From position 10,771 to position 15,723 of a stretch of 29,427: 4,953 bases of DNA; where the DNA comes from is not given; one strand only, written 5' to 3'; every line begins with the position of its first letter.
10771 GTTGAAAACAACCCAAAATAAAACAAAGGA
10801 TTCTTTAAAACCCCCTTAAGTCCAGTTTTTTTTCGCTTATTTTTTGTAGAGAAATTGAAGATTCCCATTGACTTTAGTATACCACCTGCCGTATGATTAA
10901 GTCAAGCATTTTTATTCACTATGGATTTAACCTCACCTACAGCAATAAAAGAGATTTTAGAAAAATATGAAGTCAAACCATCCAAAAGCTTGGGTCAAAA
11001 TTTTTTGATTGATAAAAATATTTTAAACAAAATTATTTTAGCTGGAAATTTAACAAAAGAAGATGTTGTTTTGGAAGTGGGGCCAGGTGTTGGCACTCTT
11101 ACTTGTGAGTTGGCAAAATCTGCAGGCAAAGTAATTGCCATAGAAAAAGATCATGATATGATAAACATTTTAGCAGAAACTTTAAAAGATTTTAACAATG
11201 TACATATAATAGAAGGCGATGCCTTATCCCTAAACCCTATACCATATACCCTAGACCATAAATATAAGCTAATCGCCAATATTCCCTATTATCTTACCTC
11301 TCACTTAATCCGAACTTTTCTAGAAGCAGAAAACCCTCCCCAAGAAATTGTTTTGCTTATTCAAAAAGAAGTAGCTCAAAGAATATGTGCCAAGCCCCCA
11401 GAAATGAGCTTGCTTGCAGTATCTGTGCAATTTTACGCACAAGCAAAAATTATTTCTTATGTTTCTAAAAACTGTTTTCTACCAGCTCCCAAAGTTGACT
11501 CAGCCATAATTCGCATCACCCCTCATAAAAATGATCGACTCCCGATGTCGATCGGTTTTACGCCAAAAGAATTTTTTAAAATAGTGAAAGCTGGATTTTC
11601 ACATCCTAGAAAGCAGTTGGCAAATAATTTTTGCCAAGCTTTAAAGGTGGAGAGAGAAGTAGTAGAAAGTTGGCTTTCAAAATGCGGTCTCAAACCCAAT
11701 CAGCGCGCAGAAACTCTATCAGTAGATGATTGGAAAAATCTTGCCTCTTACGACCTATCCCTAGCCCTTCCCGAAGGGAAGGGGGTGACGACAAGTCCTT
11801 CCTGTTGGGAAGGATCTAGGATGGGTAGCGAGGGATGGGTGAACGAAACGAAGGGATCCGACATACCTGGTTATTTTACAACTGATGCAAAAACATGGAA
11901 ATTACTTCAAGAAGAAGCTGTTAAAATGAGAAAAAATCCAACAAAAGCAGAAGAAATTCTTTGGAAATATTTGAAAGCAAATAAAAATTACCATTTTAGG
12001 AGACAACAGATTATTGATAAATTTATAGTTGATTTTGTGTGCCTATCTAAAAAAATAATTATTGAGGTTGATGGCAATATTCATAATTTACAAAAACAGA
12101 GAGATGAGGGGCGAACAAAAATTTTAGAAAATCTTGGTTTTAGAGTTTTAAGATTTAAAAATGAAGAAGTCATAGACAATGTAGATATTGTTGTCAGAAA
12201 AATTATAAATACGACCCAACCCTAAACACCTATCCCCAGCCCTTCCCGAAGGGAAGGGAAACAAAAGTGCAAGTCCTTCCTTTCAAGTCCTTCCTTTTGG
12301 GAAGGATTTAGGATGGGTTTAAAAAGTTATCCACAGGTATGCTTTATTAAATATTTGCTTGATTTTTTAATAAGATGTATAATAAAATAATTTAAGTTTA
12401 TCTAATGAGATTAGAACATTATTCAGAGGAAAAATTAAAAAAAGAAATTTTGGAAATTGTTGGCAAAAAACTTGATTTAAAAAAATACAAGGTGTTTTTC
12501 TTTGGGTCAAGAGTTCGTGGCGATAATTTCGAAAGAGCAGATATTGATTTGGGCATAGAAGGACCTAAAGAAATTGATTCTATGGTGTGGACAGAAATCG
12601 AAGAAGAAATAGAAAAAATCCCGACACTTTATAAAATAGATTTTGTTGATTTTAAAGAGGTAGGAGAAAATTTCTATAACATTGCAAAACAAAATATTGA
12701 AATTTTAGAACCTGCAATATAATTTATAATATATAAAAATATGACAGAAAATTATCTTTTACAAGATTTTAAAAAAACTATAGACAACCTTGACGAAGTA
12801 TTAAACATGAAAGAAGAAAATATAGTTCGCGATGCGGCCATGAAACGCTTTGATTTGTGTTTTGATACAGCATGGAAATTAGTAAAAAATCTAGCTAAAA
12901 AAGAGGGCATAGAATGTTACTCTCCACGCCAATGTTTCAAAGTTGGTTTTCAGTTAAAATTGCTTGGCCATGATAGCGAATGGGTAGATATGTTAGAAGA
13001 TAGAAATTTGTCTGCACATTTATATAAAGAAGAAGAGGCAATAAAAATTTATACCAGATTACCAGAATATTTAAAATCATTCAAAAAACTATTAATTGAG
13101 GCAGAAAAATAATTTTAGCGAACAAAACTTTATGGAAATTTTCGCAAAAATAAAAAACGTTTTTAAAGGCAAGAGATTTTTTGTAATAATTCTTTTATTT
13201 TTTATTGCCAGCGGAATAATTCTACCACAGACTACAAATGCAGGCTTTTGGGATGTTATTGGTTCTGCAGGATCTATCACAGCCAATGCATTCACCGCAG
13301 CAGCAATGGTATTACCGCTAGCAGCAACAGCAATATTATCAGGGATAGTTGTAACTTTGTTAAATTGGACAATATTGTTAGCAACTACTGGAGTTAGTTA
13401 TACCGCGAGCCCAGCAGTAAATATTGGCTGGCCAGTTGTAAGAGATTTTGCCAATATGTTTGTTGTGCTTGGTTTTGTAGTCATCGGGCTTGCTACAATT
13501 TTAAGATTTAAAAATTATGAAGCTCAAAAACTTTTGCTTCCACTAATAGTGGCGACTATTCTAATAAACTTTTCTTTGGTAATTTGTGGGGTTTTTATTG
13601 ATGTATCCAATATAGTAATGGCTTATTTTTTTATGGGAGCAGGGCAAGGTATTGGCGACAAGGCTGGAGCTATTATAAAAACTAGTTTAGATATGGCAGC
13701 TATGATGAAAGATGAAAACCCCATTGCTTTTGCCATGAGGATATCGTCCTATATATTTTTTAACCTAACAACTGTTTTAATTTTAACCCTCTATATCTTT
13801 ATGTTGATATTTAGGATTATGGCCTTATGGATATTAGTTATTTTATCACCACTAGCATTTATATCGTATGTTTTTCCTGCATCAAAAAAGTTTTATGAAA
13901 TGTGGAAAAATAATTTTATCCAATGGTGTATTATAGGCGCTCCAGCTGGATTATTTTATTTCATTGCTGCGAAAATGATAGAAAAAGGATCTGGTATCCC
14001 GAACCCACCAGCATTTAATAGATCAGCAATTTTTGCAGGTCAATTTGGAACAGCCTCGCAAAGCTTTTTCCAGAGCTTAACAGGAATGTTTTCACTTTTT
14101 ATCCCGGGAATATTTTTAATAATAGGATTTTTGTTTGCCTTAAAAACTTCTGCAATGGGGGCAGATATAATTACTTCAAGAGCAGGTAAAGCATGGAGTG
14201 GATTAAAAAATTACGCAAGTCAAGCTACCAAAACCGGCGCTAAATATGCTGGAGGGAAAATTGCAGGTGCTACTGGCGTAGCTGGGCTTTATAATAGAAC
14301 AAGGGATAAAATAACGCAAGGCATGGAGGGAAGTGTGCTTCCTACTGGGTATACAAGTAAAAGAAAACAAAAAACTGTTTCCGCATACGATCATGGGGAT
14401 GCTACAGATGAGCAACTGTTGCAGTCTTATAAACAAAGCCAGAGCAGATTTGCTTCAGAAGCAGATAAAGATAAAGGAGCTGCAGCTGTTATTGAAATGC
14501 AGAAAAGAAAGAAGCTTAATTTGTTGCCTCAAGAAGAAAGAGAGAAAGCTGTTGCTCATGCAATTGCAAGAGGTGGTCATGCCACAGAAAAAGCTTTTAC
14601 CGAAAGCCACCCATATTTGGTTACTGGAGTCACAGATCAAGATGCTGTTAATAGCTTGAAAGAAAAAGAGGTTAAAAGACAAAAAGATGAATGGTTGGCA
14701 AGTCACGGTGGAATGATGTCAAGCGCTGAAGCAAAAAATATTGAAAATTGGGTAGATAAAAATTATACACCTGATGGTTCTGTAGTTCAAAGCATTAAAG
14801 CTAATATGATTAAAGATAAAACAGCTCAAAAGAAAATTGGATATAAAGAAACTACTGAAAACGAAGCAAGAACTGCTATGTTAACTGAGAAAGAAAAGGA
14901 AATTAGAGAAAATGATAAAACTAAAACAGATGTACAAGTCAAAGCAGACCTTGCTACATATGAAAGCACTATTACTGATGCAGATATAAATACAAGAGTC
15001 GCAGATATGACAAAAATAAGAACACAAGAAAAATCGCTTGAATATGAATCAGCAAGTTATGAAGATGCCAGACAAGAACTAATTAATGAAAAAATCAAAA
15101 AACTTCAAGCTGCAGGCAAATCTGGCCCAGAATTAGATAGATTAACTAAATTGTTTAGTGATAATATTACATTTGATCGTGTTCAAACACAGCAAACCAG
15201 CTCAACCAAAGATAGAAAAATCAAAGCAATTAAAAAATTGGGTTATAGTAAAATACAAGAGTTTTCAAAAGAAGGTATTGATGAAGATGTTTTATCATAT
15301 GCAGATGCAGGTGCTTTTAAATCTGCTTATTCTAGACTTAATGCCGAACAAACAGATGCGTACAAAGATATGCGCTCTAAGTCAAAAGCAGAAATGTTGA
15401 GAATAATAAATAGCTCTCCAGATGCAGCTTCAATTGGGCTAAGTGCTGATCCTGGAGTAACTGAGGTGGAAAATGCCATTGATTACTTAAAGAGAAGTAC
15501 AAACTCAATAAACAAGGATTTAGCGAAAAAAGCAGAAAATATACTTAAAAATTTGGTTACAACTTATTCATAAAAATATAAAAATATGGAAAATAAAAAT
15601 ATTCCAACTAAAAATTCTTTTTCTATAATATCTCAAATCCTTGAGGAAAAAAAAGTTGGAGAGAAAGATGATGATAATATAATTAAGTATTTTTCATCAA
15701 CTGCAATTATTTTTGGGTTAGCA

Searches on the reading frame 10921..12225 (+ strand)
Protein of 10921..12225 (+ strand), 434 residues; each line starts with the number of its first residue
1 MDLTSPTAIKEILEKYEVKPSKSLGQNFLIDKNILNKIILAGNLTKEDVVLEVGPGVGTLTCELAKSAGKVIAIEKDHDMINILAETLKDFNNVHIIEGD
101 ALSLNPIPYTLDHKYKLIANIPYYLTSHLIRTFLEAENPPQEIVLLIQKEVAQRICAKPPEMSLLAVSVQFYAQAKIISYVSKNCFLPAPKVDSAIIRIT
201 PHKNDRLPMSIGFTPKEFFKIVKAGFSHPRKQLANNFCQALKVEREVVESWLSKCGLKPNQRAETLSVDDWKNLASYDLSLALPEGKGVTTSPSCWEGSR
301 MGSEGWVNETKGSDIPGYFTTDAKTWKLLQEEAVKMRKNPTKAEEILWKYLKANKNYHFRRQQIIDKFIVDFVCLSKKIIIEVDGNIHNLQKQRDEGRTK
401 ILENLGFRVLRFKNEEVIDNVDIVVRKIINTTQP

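Call 39: search_protein_families(library=pfam, proteins=[window:10921-12225:+], max_evalue=0.01)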
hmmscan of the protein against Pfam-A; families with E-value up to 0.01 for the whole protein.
window:10921-12225:+ (434 aa): 8 families
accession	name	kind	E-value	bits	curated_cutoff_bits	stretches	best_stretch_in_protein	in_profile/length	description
PF00398.26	RrnaAD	-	3.2e-56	190.8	24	1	21-276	5-259/263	Ribosomal RNA adenine dimethylase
PF04480.18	DUF559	-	6.8e-33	113.2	20.6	1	330-431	4-107/109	Protein of unknown function (DUF559)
PF18741.7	MTES_1575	-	5.7e-07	30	38.2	1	354-430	11-94/96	REase_MTES_1575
PF13649.12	Methyltransf_25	-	1.3e-06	29.4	27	1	50-107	1-61/97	Methyltransferase domain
PF13847.12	Methyltransf_31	-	8.2e-06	26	27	1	45-110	2-71/145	Methyltransferase domain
PF02390.23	Methyltransf_4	-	0.0002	21.3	24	1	47-103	2-62/173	Putative methyltransferase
PF08241.18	Methyltransf_11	-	0.00038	21.5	21.2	1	51-108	1-57/95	Methyltransferase domain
PF01135.25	PCMT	-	0.0035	17.6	20.3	1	43-101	70-133/210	Protein-L-isoaspartate(D-aspartate) O-methyltransferase (PCMT)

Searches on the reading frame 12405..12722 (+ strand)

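Call 38: search_protein_families(library=pfam, proteins=[window:12405-12722:+], max_evalue=0.01)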
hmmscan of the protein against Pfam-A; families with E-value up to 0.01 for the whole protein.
window:12405-12722:+ (105 aa): 4 families
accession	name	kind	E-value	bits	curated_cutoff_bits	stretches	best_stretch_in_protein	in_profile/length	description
PF18765.7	Polbeta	-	3.7e-12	46.7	26.9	1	29-102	15-89/93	Polymerase beta, Nucleotidyltransferase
PF01909.29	NTP_transf_2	-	1.5e-08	35.4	21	1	13-81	2-72/93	Nucleotidyltransferase domain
PF09932.14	DUF2164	-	0.0028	18.1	27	0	56-94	14-51/74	Uncharacterized conserved protein (DUF2164)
PF22600.2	MTPAP-like_central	-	0.0038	17.7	27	1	9-73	23-81/139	Poly(A) RNA polymerase, mitochondrial-like, central palm domain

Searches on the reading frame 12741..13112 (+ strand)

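Call 38: search_protein_families(library=pfam, proteins=[window:12741-13112:+], max_evalue=0.01)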
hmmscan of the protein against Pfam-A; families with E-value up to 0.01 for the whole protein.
window:12741-13112:+ (123 aa): 1 family
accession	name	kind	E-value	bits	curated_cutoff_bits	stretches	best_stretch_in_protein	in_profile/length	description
PF08780.16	NTase_sub_bind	-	4.4e-25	88.5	31.8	1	7-119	3-122/126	Nucleotidyltransferase substrate binding protein like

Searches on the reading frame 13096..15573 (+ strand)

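Call 38: search_protein_families(library=pfam, proteins=[window:13096-15573:+], max_evalue=0.01)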
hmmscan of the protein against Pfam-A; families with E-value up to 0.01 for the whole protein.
window:13096-15573:+ (825 aa): 1 family
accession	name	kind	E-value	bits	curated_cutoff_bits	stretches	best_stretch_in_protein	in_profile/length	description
PF10081.15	Abhydrolase_9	-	0.0072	15.9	26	0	417-505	43-131/288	Alpha/beta-hydrolase family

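Call 74: search_protein_families(library=ncbifam, proteins=[window:13096-15573:+], max_evalue=0.01)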
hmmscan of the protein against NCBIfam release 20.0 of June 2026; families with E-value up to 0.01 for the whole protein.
window:13096-15573:+ (825 aa): 0 families
